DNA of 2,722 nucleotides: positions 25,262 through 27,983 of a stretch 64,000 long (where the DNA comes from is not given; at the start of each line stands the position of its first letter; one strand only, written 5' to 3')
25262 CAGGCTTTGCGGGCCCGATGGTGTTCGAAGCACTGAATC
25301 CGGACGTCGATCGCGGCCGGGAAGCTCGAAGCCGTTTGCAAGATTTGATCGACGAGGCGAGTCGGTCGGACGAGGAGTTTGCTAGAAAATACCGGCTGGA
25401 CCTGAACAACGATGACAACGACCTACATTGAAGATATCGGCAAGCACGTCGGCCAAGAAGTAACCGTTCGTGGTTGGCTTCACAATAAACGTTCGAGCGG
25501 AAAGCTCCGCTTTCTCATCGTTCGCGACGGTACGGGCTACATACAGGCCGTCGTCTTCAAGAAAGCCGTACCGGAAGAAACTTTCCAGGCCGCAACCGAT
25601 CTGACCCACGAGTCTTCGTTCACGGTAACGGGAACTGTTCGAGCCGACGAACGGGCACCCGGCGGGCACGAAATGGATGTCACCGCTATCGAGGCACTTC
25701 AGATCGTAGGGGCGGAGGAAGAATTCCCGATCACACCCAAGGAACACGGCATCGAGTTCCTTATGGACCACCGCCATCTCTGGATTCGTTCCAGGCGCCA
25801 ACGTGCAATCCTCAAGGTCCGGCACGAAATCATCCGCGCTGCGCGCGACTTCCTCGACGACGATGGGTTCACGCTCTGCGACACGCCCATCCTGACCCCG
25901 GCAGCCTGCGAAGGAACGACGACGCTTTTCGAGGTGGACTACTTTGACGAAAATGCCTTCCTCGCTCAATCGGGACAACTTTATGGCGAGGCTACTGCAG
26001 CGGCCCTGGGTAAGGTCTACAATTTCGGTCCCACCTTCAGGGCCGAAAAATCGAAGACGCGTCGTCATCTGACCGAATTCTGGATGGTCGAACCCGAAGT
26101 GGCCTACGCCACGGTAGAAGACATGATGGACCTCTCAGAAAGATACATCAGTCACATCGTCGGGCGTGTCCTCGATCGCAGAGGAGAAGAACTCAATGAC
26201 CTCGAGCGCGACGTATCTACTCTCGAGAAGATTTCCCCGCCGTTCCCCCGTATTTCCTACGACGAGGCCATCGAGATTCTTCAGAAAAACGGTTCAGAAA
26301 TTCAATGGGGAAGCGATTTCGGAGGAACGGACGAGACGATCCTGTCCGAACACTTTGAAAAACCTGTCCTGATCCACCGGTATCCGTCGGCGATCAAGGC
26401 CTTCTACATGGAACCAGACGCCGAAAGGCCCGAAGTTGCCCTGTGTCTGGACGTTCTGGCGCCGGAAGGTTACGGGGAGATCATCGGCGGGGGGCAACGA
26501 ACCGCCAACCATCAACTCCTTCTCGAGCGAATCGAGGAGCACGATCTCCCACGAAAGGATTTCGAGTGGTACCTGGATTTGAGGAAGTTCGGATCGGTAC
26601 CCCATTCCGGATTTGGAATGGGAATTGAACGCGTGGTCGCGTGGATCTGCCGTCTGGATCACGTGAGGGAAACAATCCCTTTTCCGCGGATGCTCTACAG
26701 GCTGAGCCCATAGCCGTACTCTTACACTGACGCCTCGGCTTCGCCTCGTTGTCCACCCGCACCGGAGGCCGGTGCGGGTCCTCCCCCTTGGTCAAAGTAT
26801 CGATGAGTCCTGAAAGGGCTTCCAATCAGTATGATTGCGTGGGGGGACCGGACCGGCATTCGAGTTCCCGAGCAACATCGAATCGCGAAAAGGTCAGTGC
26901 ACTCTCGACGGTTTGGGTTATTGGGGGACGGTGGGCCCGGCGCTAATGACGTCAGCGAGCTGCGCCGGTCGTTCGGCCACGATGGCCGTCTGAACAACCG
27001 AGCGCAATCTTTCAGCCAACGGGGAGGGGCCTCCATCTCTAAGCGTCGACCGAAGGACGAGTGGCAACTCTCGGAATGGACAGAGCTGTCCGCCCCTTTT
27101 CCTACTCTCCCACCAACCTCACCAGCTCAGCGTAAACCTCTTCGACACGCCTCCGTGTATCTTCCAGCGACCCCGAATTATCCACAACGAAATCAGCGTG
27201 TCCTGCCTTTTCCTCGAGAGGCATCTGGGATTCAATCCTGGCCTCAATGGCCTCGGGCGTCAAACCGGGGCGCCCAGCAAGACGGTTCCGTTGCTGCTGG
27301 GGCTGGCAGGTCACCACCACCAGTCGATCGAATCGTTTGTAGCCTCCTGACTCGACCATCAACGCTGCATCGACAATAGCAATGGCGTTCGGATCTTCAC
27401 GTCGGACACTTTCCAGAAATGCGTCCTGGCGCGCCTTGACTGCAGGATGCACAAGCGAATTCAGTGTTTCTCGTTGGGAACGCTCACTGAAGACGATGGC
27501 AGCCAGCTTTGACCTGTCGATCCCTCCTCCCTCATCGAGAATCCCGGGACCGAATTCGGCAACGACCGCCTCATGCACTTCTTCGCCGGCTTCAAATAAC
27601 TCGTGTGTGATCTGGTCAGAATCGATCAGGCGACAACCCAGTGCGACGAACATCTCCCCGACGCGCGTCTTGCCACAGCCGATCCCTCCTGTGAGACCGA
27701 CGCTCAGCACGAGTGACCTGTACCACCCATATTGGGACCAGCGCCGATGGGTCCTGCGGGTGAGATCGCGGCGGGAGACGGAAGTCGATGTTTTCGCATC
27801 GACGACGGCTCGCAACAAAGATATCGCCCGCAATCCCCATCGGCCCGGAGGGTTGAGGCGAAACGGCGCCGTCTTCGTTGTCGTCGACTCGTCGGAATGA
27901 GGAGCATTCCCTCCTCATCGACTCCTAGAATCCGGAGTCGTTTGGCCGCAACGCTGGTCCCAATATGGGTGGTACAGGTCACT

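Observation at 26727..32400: Two-copy intergenic repeat with a conserved 30-nt block and a hairpin showing compensatory changes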

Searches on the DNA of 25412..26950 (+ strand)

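Call 8: search_rna_families(source=window, start=26600, end=26950, threshold=evalue, max_evalue=10)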
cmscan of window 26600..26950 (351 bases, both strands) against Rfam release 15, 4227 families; matches with E-value up to 10: 1.
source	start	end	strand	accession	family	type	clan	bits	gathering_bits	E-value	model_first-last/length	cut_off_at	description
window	26755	26779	-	RF03941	mir-3158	Gene; miRNA;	-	15.3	97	5.2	1-81/81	no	mir-3158 microRNA precursor family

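Call 58: search_dna_similar(query=L035:16213-16545:+, collection=plasmids, mode=distant, max_rows=10)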
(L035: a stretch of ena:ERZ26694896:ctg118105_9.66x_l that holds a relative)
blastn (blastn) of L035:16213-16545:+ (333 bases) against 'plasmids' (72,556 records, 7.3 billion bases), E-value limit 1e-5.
No match.

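Call 59: search_dna_similar(query=L035:16213-16545:+, collection=phages, mode=distant, max_rows=10)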
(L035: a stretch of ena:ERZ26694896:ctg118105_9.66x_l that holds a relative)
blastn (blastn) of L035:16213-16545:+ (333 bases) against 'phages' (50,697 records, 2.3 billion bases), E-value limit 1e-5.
No match.

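Call 64: build_rna_model(alignment_id=A1, structure=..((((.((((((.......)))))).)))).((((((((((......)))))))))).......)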
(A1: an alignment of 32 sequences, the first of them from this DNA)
Model R1 built from alignment A1 (32 sequences, 65 columns); structure: as given.
model positions 60; base pairs 20; branch points 1; effective number of sequences 4.15; information 0.931 bits per position. Calibrated on 0.2 Mb of random sequence (short: E-values are rough).
structure used (alignment columns):
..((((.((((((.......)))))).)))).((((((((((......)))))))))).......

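Call 65: search_with_rna_model(model_id=R1, sources=[window, L001, L002, L004, L005, L006, L007, L008, L010, L011, L012, L013, L014, L015, L016, L017, L018, L020, L021, L022, L023, L024, L025, L026, L027, L028, L029, L030, L033, L035, L036, L038, L067, L104, L158, L066, L003, L019], max_evalue=0.01, make_alignment=true)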
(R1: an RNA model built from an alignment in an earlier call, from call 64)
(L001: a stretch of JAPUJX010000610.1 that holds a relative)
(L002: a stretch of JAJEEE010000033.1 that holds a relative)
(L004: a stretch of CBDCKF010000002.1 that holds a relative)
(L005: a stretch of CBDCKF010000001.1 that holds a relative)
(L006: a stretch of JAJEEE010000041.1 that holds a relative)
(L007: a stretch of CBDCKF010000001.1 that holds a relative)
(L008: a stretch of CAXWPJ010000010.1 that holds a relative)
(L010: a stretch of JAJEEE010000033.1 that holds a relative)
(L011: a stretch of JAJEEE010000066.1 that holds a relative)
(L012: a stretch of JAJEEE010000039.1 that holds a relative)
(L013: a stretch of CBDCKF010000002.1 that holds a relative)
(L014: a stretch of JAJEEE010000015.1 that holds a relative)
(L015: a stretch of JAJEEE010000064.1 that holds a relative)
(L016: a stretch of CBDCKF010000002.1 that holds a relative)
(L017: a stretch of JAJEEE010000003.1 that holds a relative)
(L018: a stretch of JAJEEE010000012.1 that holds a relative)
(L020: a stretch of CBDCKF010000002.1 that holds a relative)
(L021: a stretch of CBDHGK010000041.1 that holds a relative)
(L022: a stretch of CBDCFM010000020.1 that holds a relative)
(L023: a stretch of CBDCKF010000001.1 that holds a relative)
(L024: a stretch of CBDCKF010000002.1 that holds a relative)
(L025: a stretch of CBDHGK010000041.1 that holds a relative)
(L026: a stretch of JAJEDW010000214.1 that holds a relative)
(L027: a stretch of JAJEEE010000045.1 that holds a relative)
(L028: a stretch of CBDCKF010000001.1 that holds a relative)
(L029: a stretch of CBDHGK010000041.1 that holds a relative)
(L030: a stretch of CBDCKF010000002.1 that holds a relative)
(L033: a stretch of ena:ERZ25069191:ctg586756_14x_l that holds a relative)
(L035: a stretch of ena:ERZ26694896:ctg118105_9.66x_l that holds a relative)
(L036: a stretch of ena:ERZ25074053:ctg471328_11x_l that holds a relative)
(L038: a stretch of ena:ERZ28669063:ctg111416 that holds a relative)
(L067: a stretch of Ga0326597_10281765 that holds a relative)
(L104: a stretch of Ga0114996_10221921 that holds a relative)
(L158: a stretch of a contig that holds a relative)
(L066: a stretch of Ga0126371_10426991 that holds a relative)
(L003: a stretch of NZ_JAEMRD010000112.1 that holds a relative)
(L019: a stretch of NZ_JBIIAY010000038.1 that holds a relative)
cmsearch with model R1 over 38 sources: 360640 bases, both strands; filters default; matches with E-value up to 0.01: 67.
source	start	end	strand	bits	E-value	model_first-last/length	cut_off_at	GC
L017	1920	1979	-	87.5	1.3e-15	1-60/60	no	0.75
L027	7920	7979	+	85.6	3.3e-15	1-60/60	no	0.73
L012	208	267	-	85.1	4.2e-15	1-60/60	no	0.7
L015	512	571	-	85.1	4.2e-15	1-60/60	no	0.7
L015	796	855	-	85.1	4.2e-15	1-60/60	no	0.7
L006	5986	6045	+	84.4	5.8e-15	1-60/60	no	0.68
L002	5981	6040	+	84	7e-15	1-60/60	no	0.73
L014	7666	7725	-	83.5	9e-15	1-60/60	no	0.73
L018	3621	3680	+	83.3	1e-14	1-60/60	no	0.7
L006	6440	6500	+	80.6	3.6e-14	1-60/60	no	0.69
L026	1557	1616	+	79.1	7.2e-14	1-60/60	no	0.75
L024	1511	1571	-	78.4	1e-13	1-60/60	no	0.7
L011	5839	5898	-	78.1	1.1e-13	1-60/60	no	0.67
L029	487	547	+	77.7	1.4e-13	1-60/60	no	0.67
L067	1724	1784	+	77.2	1.8e-13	1-60/60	no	0.72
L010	7799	7858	+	77.1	1.9e-13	1-60/60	no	0.7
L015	1076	1135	-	77.1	1.9e-13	1-60/60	no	0.72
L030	529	589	-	76.9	2.1e-13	1-60/60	no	0.7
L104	19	79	-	76.8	2.1e-13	1-60/60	no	0.66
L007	4098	4158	-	76.6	2.4e-13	1-60/60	no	0.69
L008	3928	3988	+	76.5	2.5e-13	1-60/60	no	0.7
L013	374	434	+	76.1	3e-13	1-60/60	no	0.69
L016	6459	6518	+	75.8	3.4e-13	1-60/60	no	0.68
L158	2887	2947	-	75.2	4.5e-13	1-60/60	no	0.67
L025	779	839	+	75.2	4.7e-13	1-60/60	no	0.67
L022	7724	7782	-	74.5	6.5e-13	1-60/60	no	0.73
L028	6703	6763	-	74.2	7.3e-13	1-60/60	no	0.66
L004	2445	2505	-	74.1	7.6e-13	1-60/60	no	0.69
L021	597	657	+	74.1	7.7e-13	1-60/60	no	0.66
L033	9364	9425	+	73.7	9.5e-13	1-60/60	no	0.65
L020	7760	7820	-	72.1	2e-12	1-60/60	no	0.67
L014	7504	7561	+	71.9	2.2e-12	1-60/60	no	0.69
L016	3596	3654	-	71.3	3e-12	1-60/60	no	0.76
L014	7783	7845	+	69.8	5.9e-12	1-60/60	no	0.78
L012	7021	7078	-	69.5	6.7e-12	1-60/60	no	0.69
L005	925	983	-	68.5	1.1e-11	1-60/60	no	0.73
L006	6213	6270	+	67.8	1.5e-11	1-60/60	no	0.69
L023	5042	5100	+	67.8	1.5e-11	1-60/60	no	0.71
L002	3136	3193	+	66.9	2.3e-11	1-60/60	no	0.69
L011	5955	6017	+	66.7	2.5e-11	1-60/60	no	0.81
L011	5698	5760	+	66.3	3.2e-11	1-60/60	no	0.81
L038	9317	9375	+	64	9e-11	1-60/60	no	0.73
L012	324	386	+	63.2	1.4e-10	1-60/60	no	0.79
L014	7950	8000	-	62.8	1.6e-10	10-60/60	5'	0.75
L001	2027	2088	+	62.5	1.9e-10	1-60/60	no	0.68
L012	7440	7501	+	60.8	4.2e-10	1-60/60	no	0.81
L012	6854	6915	+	60.7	4.5e-10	1-60/60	no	0.79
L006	6579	6641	-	59.9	6.4e-10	1-60/60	no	0.78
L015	628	690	+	58.6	1.2e-09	1-60/60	no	0.83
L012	7135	7196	+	58.1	1.5e-09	1-60/60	no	0.77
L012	40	102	+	57.2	2.3e-09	1-60/60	no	0.79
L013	3393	3451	-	55.7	4.6e-09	1-60/60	no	0.63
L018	3759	3804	-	49.2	1e-07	1-60/60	no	0.76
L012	6719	6797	-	47.5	2.2e-07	1-60/60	no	0.72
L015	912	973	+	47.4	2.4e-07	1-60/60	no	0.77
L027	7801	7863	-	44.6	8.8e-07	1-60/60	no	0.79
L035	16281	16353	+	43.5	1.6e-06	1-60/60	no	0.6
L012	7305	7383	-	43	1.9e-06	1-60/60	no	0.71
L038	14758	14806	+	38.3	1.8e-05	1-60/60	no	0.61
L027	7646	7694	+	34.8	9.5e-05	1-60/60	no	0.73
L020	3654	3726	+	34.3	0.00012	1-60/60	no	0.66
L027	7808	7832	+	28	0.0023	29-53/60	no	0.8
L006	6697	6749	+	27.1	0.0037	1-60/60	no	0.7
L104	271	316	-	26.9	0.0039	1-60/60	no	0.72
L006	5881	5929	-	26.3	0.0052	1-60/60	no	0.69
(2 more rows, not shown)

Alignment A2: 67 matches aligned to the model, 108 columns, each read 5' to 3' on its own strand. Consensus structure (alignment columns), stored with it:
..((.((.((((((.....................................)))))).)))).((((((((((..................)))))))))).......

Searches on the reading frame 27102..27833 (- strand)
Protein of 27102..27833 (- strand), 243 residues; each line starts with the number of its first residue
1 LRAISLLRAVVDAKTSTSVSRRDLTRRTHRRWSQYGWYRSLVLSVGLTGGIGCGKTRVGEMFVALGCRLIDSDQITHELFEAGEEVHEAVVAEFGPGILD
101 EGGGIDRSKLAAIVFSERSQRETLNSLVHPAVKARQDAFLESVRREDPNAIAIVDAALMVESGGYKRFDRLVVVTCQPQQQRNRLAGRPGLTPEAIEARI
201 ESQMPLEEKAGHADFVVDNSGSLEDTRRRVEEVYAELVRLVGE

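Call 7: search_protein_families(library=pfam, proteins=[window:27102-27833:-])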
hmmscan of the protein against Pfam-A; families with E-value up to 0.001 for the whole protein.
window:27102-27833:- (243 aa): 1 family
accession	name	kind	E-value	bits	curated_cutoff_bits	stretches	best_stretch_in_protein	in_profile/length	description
PF01121.26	CoaE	-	6.2e-49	166.6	27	1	44-224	2-179/180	Dephospho-CoA kinase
